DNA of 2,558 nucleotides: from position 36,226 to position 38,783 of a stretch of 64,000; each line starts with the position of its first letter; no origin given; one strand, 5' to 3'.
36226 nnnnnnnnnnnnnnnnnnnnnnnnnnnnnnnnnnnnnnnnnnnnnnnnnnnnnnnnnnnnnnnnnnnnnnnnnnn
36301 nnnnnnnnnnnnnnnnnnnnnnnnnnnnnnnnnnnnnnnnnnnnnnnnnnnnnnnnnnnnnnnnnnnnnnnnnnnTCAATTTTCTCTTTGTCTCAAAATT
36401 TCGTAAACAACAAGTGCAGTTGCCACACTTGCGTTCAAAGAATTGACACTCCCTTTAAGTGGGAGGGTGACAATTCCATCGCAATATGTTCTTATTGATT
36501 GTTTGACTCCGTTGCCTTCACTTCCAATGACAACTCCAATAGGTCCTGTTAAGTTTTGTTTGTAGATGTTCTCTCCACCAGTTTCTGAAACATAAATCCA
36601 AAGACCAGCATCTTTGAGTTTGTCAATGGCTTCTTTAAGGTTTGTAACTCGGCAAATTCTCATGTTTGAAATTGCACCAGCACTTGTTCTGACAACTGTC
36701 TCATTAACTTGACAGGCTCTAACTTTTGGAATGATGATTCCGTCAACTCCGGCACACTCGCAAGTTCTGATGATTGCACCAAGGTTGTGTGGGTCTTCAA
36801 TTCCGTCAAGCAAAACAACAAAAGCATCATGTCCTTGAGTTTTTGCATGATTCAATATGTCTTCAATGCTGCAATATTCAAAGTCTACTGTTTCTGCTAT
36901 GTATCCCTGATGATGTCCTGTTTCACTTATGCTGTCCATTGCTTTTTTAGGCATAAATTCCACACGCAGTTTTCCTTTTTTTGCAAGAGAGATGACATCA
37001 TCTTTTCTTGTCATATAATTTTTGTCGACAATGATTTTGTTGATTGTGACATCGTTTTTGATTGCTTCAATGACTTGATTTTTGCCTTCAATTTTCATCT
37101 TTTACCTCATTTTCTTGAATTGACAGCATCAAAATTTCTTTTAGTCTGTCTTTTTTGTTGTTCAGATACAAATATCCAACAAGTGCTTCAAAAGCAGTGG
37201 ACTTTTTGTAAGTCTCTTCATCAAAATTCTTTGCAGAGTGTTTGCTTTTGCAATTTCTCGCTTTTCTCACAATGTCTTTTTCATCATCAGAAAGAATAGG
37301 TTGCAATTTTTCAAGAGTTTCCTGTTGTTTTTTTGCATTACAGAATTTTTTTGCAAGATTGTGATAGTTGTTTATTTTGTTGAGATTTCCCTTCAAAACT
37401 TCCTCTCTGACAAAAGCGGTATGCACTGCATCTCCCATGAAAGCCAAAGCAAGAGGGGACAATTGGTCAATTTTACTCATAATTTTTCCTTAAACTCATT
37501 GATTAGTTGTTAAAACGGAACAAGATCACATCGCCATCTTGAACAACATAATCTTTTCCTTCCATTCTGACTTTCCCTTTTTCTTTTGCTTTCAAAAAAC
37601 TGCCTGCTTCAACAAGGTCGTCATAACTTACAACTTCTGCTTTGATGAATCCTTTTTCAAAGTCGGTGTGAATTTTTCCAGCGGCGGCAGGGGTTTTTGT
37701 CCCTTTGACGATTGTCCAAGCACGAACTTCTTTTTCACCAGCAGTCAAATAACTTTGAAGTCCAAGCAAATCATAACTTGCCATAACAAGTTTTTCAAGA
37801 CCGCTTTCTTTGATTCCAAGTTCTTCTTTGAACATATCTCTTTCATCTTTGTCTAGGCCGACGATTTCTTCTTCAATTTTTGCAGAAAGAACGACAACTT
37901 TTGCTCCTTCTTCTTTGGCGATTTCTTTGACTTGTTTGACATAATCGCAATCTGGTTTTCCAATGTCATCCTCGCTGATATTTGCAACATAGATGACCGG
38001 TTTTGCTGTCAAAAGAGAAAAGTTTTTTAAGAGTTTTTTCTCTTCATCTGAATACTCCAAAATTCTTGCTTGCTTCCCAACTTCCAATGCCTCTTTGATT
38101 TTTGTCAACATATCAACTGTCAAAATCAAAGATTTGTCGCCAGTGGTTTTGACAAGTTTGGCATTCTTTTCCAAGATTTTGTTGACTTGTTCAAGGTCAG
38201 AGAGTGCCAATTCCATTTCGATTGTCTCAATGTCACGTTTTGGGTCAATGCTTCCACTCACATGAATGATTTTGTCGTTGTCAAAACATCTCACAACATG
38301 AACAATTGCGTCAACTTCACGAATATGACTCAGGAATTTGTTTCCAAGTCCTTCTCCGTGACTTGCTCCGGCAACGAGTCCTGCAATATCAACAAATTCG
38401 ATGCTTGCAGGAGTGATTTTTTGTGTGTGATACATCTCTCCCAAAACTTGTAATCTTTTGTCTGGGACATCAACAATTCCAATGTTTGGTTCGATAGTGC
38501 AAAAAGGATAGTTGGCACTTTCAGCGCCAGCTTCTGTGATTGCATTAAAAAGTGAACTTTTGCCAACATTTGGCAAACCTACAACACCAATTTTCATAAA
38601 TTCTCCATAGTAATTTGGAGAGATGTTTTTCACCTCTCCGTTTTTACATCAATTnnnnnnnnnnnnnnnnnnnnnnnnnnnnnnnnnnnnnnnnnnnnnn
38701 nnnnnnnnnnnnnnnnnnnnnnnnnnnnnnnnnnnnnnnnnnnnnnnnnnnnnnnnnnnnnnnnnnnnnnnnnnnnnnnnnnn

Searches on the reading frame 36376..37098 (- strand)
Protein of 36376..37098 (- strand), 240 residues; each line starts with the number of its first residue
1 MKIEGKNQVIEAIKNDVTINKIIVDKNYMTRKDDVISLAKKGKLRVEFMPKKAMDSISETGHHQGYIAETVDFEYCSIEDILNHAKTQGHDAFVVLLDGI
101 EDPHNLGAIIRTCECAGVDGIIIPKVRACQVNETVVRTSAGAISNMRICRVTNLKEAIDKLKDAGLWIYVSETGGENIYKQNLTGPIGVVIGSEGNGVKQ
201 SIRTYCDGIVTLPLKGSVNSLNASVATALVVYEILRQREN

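Call 4: search_protein_families(library=pfam, proteins=[window:36376-37098:-], max_evalue=0.01)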
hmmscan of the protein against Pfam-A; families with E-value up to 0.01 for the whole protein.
window:36376-37098:- (240 aa): 4 families
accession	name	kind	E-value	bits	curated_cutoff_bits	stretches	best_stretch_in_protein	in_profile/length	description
PF00588.24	SpoU_methylase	-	4.6e-42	143.9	29.7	1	93-232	2-142/142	SpoU rRNA Methylase family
PF08032.17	SpoU_sub_bind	-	9e-16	58.4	22.8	1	3-75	2-75/76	RNA 2'-O ribose methyltransferase substrate binding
PF22435.1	MRM3-like_sub_bind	-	0.007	17.2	27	0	3-68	24-84/84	MRM3-like substrate binding domain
PF04452.19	Methyltrans_RNA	-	0.0094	16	23.9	0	142-195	70-126/165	RNA methyltransferase domain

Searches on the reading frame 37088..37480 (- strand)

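Call 4: search_protein_families(library=pfam, proteins=[window:37088-37480:-], max_evalue=0.01)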
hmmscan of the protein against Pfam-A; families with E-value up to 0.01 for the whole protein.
window:37088-37480:- (130 aa): 1 family
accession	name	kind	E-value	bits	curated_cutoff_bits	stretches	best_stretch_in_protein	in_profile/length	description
PF00636.31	Ribonuclease_3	-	3e-20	73.3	27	1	11-108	2-101/102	Ribonuclease III domain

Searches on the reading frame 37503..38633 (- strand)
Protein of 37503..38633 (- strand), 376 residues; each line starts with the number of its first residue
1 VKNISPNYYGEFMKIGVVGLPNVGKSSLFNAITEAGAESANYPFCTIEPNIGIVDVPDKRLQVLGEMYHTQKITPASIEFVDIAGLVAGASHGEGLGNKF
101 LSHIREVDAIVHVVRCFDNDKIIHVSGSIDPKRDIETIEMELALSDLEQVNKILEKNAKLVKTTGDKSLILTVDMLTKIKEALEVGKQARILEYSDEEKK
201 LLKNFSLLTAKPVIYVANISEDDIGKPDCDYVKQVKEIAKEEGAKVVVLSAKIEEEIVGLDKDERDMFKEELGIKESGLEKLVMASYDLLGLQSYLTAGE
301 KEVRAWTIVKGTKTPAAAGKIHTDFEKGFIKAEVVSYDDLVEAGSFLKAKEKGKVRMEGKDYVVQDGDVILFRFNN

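Call 4: search_protein_families(library=pfam, proteins=[window:37503-38633:-], max_evalue=0.01)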
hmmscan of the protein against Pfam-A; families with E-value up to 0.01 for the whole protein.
window:37503-38633:- (376 aa): 4 families
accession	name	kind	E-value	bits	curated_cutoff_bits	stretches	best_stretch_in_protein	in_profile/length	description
PF06071.19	YchF-GTPase_C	-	3.4e-39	133.3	27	1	292-375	1-84/84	Protein of unknown function (DUF933)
PF01926.29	MMR_HSR1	-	2.3e-23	82.9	21.9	1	14-126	1-86/113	50S ribosome-binding GTPase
PF02421.24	FeoB_N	-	3.1e-09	37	27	1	14-63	2-51/156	Ferrous iron transport protein B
PF00350.29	Dynamin_N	-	0.0071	16.8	27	0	15-34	1-20/168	Dynamin family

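Call 5: search_protein_families(library=ncbifam, proteins=[window:37503-38633:-], max_evalue=0.01)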
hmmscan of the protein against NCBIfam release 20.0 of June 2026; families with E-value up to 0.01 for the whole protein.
window:37503-38633:- (376 aa): 19 families
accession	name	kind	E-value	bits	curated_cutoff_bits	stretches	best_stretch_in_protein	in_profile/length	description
TIGR00092.1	TIGR00092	equivalog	9.5e-147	488.9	279.2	1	13-375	3-367/368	redox-regulated ATPase YchF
NF007171.0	PRK09602.1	subfamily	2e-40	138.9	387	1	13-257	3-259/397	YchF-related putative GTPase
NF008955.0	PRK12297.1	equivalog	6.9e-26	91.1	406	1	15-263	162-386/429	GTPase ObgE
TIGR02729.1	Obg_CgtA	equivalog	9.3e-25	87.3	280.25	1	14-196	159-311/329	Obg family GTPase CgtA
NF008956.1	PRK12299.1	equivalog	1.7e-24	86.4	300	1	14-147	160-265/327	GTPase ObgE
NF008954.1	PRK12296.1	equivalog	4.6e-22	78.1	377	1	14-147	161-271/470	GTPase ObgE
TIGR00231.1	small_GTP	domain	1.9e-09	37.5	42.5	1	13-117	4-94/164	GTP-binding protein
TIGR03156.1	GTP_HflX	equivalog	4.7e-07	29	216.75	1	11-63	188-240/351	GTPase HflX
TIGR00437.1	feoB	equivalog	2.1e-06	26.7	315.65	1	19-63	1-45/594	ferrous iron transport protein B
NF008280.0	PRK11058.1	equivalog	2.6e-06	26.5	441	1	14-65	199-250/426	ribosome rescue GTPase HflX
TIGR03596.1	GTPase_YlqF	equivalog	1.4e-05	24.6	208.2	1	13-46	119-153/276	ribosome biogenesis GTPase YlqF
TIGR03594.1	GTPase_EngA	equivalog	1.8e-05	24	306.7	1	14-34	2-22/432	ribosome biogenesis GTPase Der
TIGR00436.1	era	equivalog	0.00024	20.6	116.25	1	14-34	2-22/270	GTPase Era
TIGR03918.1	GTP_HydF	equivalog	0.00045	19.2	325.55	1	10-34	5-29/392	[FeFe] hydrogenase H-cluster maturation GTPase HydF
TIGR00450.1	mnmE_trmE_thdF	equivalog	0.0015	17.7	252.6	1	13-34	210-231/446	tRNA uridine-5-carboxymethylaminomethyl(34) synthesis GTPase MnmE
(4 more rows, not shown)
